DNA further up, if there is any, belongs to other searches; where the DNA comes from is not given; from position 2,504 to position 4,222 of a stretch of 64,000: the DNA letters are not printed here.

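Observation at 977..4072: ECF sigma factor fused behind a polytopic membrane domain, adjacent to a B12-radical SAM gene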

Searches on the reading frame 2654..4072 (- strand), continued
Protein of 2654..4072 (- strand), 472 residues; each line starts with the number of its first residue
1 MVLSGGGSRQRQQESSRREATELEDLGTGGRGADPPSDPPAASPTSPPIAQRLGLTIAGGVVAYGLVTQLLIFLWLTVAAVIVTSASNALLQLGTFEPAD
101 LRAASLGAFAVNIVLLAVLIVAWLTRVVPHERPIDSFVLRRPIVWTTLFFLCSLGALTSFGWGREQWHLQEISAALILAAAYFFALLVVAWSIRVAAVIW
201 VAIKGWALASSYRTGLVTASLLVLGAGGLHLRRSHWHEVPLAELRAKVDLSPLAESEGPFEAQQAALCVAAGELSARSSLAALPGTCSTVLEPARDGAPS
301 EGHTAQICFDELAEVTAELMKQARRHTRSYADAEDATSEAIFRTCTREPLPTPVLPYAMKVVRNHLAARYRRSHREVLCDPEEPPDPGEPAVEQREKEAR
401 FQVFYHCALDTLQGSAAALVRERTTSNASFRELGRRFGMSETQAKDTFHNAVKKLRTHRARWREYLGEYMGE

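Call 33: find_related_loci(query=A4, collection=metagenome_contigs, flank=8000)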
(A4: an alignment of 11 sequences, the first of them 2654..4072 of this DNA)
Query A4 (472 aa) in metagenome_contigs; peptide patterns used: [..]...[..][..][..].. (x = any residue, [..] = any of these).
77 stretches matched a pattern; 11 encode a relative of the query (tblastn E <= 1e-3); 11 distinct loci.
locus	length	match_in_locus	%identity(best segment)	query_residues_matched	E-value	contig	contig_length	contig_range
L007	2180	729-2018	31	20-456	1e-57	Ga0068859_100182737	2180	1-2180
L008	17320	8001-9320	32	29-456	2e-52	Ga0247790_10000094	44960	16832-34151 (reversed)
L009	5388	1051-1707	32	240-456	1e-18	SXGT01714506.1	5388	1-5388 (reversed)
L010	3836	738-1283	33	279-457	2e-8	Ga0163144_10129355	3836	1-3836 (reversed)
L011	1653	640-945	25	361-464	1e-6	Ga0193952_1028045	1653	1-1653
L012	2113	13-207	32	408-472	6e-6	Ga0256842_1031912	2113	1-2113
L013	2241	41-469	26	312-456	3e-5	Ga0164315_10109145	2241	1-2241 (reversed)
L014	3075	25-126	44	423-456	8e-5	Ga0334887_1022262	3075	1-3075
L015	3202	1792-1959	36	418-469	7e-5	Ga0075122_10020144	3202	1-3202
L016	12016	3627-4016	25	325-456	1e-4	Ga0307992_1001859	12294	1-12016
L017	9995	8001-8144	38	409-456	2e-4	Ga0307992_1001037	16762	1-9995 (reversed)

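Call 37: search_protein_families(library=ncbifam, proteins=[L009:1831-2685:+, L009:2699-3490:-, L009:3597-5261:-, L008:9427-10956:-, L008:9094-10329:+, L008:6505-7887:-, L008:6586-8055:+, L008:11215-12804:+, L008:4090-5466:+, L008:5636-7009:+], max_evalue=0.0001)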
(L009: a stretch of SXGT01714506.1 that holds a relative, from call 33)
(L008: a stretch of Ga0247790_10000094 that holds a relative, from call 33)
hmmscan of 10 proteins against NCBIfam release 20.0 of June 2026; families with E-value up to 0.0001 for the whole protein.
L009:1831-2685:+ (284 aa): 28 families (the best 25 are shown)
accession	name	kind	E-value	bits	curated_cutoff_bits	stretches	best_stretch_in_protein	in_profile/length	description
NF038283.1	viperin_w_prok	equivalog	8.5e-79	264.6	180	1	7-271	3-280/281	viperin family antiviral radical SAM protein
TIGR04278.1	viperin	exception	1e-40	139.8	450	1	6-278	59-340/347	antiviral radical SAM protein viperin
NF045574.1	sacti_mat_StsB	exception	1.2e-15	57.4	625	1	10-156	100-248/466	StsB family radical SAM/SPASM domain sactipeptide maturase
TIGR04053.2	TIGR04053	equivalog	9.2e-14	51.4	395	1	13-182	15-194/366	TIGR04053 family radical SAM/SPASM domain-containing protein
TIGR02666.1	moaA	equivalog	1.1e-13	50.9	284.05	1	15-171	19-186/336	GTP 3',8-cyclase MoaA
TIGR04051.1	rSAM_NirJ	equivalog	1.1e-12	47.6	515.45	1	9-165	5-163/354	heme d1 biosynthesis radical SAM protein NirJ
TIGR04347.1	pseudo_SAM_Halo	equivalog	1.4e-12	47.6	525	1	8-167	40-201/390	TIGR04347 family pseudo-SAM/SPASM protein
TIGR02668.1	moaA_archaeal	equivalog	1.6e-12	47.1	325.25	1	11-194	15-204/303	GTP 3',8-cyclase MoaA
TIGR02495.1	NrdG2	equivalog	1.9e-11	43.7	131.15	1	14-169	24-184/193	anaerobic ribonucleoside-triphosphate reductase activating protein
TIGR04545.1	rSAM_ahbD_hemeb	equivalog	5.4e-11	42.5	500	1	10-182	4-182/339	heme b synthase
TIGR03962.1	mycofact_rSAM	equivalog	5.9e-11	42.1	265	1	11-155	17-164/339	mycofactocin radical SAM maturase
TIGR04546.1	rSAM_ahbC_deAc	equivalog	7.4e-11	41.5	650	1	10-155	43-191/390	12,18-didecarboxysiroheme deacetylase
TIGR04303.1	GeoRSP_rSAM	equivalog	2e-10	40.8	400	1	8-164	7-163/325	GeoRSP system radical SAM/SPASM protein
TIGR04055.1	rSAM_NirJ2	equivalog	9.7e-10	38.5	500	1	15-179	9-178/326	putative heme d1 biosynthesis radical SAM protein NirJ2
TIGR03913.1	rad_SAM_trio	equivalog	6.3e-09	34.7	591.75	1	14-211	27-226/477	GDL motif peptide-associated radical SAM/SPASM maturase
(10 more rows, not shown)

L009:2699-3490:- (263 aa): 0 families

L009:3597-5261:- (554 aa): 2 families
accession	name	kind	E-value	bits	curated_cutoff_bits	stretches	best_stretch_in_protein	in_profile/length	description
NF033546.1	transpos_IS21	equivalog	3.5e-38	131.8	160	1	25-243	1-224/294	IS21 family transposase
NF033577.2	transpos_IS481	equivalog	8.4e-11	41.9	224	1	25-203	6-197/284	IS481 family transposase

L008:9427-10956:- (509 aa): 0 families

L008:9094-10329:+ (411 aa): 33 families (the best 25 are shown)
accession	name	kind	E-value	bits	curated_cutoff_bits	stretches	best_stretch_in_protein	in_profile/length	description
NF038283.1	viperin_w_prok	equivalog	9e-80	267.8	180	1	137-401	3-280/281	viperin family antiviral radical SAM protein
TIGR04278.1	viperin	exception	2.9e-41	141.6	450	1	125-408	48-340/347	antiviral radical SAM protein viperin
NF045574.1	sacti_mat_StsB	exception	3.3e-16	59.2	625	1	132-286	92-248/466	StsB family radical SAM/SPASM domain sactipeptide maturase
TIGR02666.1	moaA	equivalog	1.8e-15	56.7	284.05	1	144-311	18-198/336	GTP 3',8-cyclase MoaA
TIGR04053.2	TIGR04053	equivalog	4.4e-13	49.2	395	1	140-308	12-189/366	TIGR04053 family radical SAM/SPASM domain-containing protein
TIGR04055.1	rSAM_NirJ2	equivalog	2.1e-12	47.2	500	1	144-311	8-180/326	putative heme d1 biosynthesis radical SAM protein NirJ2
TIGR02668.1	moaA_archaeal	equivalog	1.4e-11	44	325.25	1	139-307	13-185/303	GTP 3',8-cyclase MoaA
TIGR04051.1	rSAM_NirJ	equivalog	3.1e-11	42.8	515.45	1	142-299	8-167/354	heme d1 biosynthesis radical SAM protein NirJ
TIGR04317.1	W_rSAM_matur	equivalog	1.9e-10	40.4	380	1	142-267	10-140/349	tungsten cofactor oxidoreductase radical SAM maturase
TIGR04545.1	rSAM_ahbD_hemeb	equivalog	5.7e-10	39.2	500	1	139-327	3-195/339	heme b synthase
TIGR04347.1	pseudo_SAM_Halo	equivalog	6.4e-10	38.8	525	1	136-284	38-189/390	TIGR04347 family pseudo-SAM/SPASM protein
TIGR02495.1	NrdG2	equivalog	9.7e-10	38.1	131.15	1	144-298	24-183/193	anaerobic ribonucleoside-triphosphate reductase activating protein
TIGR04303.1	GeoRSP_rSAM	equivalog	1.5e-09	37.9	400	1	136-294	5-163/325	GeoRSP system radical SAM/SPASM protein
TIGR02109.1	PQQ_syn_pqqE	equivalog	2.6e-09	36.5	381.35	1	146-284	17-159/358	pyrroloquinoline quinone biosynthesis protein PqqE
TIGR03962.1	mycofact_rSAM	equivalog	1.1e-08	34.7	265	1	137-285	13-164/339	mycofactocin radical SAM maturase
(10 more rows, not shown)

L008:6505-7887:- (460 aa): 1 family
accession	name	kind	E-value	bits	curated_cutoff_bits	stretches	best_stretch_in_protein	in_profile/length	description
NF041275.1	MurL_Xanthmoales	equivalog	3.4e-36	124.7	700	1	236-444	224-443/447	UDP-N-acetyl-alpha-D-muramoyl-L-alanyl-L-glutamate epimerase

L008:6586-8055:+ (489 aa): 0 families

L008:11215-12804:+ (529 aa): 2 families
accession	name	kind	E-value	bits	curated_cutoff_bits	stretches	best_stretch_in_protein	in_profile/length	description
NF040563.1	guided_IscB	equivalog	4e-10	39.3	175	1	300-368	177-244/314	RNA-guided endonuclease IscB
NF045808.1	PT-DNA_restrict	exception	4.2e-05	22.8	180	1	305-369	164-233/284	phosphorothioated DNA-binding restriction endonuclease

L008:4090-5466:+ (458 aa): 4 families
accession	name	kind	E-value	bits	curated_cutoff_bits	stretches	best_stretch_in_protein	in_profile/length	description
TIGR03440.2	egtB_TIGR03440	equivalog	2e-152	508.1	360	1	35-450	3-413/413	ergothioneine biosynthesis protein EgtB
NF041186.1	SenA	equivalog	7.7e-96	321.8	420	1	36-450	11-381/382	selenoneine synthase SenA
TIGR04344.1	ovoA_Nterm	equivalog_domain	4.6e-19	68.6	400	1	225-438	198-433/444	5-histidylcysteine sulfoxide synthase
TIGR04373.1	egtB_X_signatur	signature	7.2e-06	26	71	1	408-446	7-45/50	EgtB-related enzyme signature domain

L008:5636-7009:+ (457 aa): 0 families

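Call 48: predict_structure(alignment_id=A3)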
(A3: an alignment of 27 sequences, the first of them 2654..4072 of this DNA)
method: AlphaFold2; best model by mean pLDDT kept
length: 472 residues; sequences in the alignment: 27
mean_pLDDT: 82.9   pTM: 0.58
mean pLDDT of the five models: 82.9, 81.6, 81.2, 80.1, 79.9
residues with pLDDT >= 90: 223; 70-90: 165; 50-70: 46; < 50: 38
segments of 3 or more residues with pLDDT < 50: 1-9, 19-21, 23-32, 294-297, 378-382
pLDDT, mean of each block of 10 residues (from residue 1): 43 51 46 63 81 91 91 90 91 84 92 92 89 85 89 86 75 92 92 93 93 94 94 90 87 88 90 75 59 50 79 95 91 92 92 95 93 67 51 79 88 95 93 97 97 89 75 54
secondary structure, 60 per line:
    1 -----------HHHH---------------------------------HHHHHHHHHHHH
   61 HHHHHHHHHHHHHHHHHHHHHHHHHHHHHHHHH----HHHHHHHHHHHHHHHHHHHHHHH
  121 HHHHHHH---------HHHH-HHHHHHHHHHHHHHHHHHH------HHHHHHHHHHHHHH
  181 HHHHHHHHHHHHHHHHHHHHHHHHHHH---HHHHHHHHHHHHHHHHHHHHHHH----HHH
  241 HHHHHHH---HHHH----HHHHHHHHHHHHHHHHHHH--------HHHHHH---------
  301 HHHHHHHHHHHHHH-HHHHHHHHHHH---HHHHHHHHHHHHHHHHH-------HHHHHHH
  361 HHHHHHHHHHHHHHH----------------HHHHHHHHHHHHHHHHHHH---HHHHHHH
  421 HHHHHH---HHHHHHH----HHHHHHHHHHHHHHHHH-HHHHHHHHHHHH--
elements in order: H12-15 H49-93 H98-127 H137-140 H142-160 H167-207 H211-233 H238-247 H251-254 H259-277 H286-291 H301-314 H316-326 H330-346 H354-375 H392-410 H414-426 H430-436 H441-457 H459-470

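Call 56: fold_search(model_id=the predicted structure, library=pdb)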
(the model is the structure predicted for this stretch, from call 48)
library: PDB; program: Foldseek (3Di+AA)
matches with E <= 10: 173; with E <= 0.001: 3
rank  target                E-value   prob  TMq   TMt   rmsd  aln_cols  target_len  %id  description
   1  6dv9_F                2.1e-04  1.00  0.16  0.38  17.1       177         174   24  Crystal structure of Mycobacterium tuberculosis transcription initiation complex(ECF sigma factor L) containing 5nt RN (released 2019-02-20)
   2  9m98_F                6.3e-04  1.00  0.14  0.39  17.8       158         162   24  Structural Basis of Pausing During Transcription Initiation in Mycobacterium tuberculosis (released 2026-01-14)
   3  9m9e_F                6.3e-04  1.00  0.14  0.35  12.0       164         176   24  Structural Basis of Pausing During Transcription Initiation in Mycobacterium tuberculosis (released 2026-01-14)
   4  9n9q_C                4.5e-03  1.00  0.15  0.25  17.5       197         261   13  Cryo-EM structure of the RNA-guided transcription complex (released 2025-12-24)
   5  9m9d_F                5.0e-03  1.00  0.15  0.41  17.6       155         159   23  Structural Basis of Pausing During Transcription Initiation in Mycobacterium tuberculosis (released 2026-01-14)
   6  6tye_F                7.4e-03  1.00  0.16  0.40  17.5       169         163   21  Crystal structure of MTB sigma L transcription initiation complex with 5 nt long RNA primer (released 2020-03-11)
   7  5zx2_F                8.9e-03  1.00  0.15  0.37  16.7       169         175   19  Mycobacterium tuberculosis RNA polymerase transcription initiation complex with ECF sigma factor sigma H and 7nt RNA (released 2019-03-20)
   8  6jcy_F                1.3e-02  1.00  0.14  0.35  17.0       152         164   22  Mycobacterium tuberculosis RNA polymerase transcription initiation open complex with a chimeric ECF sigma factor sigH/ (released 2019-05-29)
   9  6kop_F                1.5e-02  1.00  0.14  0.38  17.8       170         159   19  Mycobacterium tuberculosis initial transcription complex comprising sigma H and 5'-OH RNA of 9 nt (released 2020-03-11)
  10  6kon_F                1.9e-02  1.00  0.15  0.35  17.1       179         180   17  Mycobacterium tuberculosis initial transcription complex comprising sigma H and 5'-OH RNA of 5 nt (released 2020-03-11)
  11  5uxx_C                2.4e-02  1.00  0.15  0.40  16.5       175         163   15  Co-crystal structure of the sigma factor RpoE in complex with the anti-sigma factor NepR from Bartonella quintana (released 2018-02-28)
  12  6jcx_F                3.1e-02  1.00  0.16  0.36  17.3       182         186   19  Mycobacterium tuberculosis transcription initiation complex with ECF sigma factor sigma H and 6nt RNA (released 2019-05-29)
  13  9gdo_F                3.6e-02  0.75  0.15  0.15  30.8       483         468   12  Cryo-EM structure of Vibrio cholerae RNA polymerase holoenzyme bound to an ompU promoter DNA fragment (released 2025-12-17)
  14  6koo_F                3.7e-02  1.00  0.15  0.36  17.0       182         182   18  Mycobacterium tuberculosis initial transcription complex comprising sigma H and 5'-OH RNA of 7 nt (released 2020-03-11)
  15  6in7_B                4.5e-02  1.00  0.13  0.33  14.7       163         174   14  Crystal structure of AlgU in complex with MucA(cyto) (released 2019-07-24)
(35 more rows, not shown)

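Call 58: search_protein_families(library=pfam, proteins=[L001:4086-5024:-, L001:5074-5697:-], max_evalue=0.01)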
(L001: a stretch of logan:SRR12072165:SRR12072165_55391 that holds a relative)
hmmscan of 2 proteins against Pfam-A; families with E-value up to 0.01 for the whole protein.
L001:4086-5024:- (312 aa): 0 families

L001:5074-5697:- (207 aa): 0 families

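Call 67: find_homologous_proteins(query=A3, max_evalue=0.00001)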
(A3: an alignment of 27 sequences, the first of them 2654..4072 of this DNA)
Query A3 (27 sequences) (472 aa, profile of the alignment): 7 proteins with E <= 0.00001 among 8000 candidates.
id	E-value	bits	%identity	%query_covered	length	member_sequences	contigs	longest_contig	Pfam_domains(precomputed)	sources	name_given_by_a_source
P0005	2.0e-161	556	33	89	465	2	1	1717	-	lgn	-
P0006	1.7e-156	540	32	92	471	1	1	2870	PF04545.23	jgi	jgi:RNA polymerase sigma factor (sigma-70 family)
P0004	1.4e-141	490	61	86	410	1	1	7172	-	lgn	-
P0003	5.0e-140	485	65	86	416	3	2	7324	-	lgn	-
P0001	4.2e-139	482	98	100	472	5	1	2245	-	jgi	-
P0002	3.6e-138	479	90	99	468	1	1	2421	-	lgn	-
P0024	9.9e-126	438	24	81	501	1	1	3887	-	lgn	-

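Call 84: list_cluster_members(proteins=[P0042, window:2654-4072:-, P0027])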
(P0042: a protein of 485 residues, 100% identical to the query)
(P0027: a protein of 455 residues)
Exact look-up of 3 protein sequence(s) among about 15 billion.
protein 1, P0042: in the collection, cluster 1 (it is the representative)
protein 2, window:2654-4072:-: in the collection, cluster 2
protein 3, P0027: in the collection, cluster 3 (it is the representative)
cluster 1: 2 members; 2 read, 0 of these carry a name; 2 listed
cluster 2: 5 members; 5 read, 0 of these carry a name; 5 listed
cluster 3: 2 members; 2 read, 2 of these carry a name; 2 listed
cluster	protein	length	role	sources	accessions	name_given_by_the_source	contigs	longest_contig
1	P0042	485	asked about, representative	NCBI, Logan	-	-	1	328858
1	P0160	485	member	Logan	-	-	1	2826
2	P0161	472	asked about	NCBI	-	-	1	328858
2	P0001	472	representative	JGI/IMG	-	-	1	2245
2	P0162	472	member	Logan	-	-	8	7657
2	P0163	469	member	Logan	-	-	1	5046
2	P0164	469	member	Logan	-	-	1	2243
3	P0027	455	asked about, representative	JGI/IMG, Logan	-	DNA-directed RNA polymerase specialized sigma24 family protein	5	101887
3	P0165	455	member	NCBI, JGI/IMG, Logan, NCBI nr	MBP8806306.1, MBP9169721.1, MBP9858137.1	MAG: sigma-70 family RNA polymerase sigma factor [Kofleriaceae bacterium] | DNA-directed RNA polymerase specialized sigma24 family protein | sigma-70 family RNA polymerase sigma factor [Kofleriaceae bacterium]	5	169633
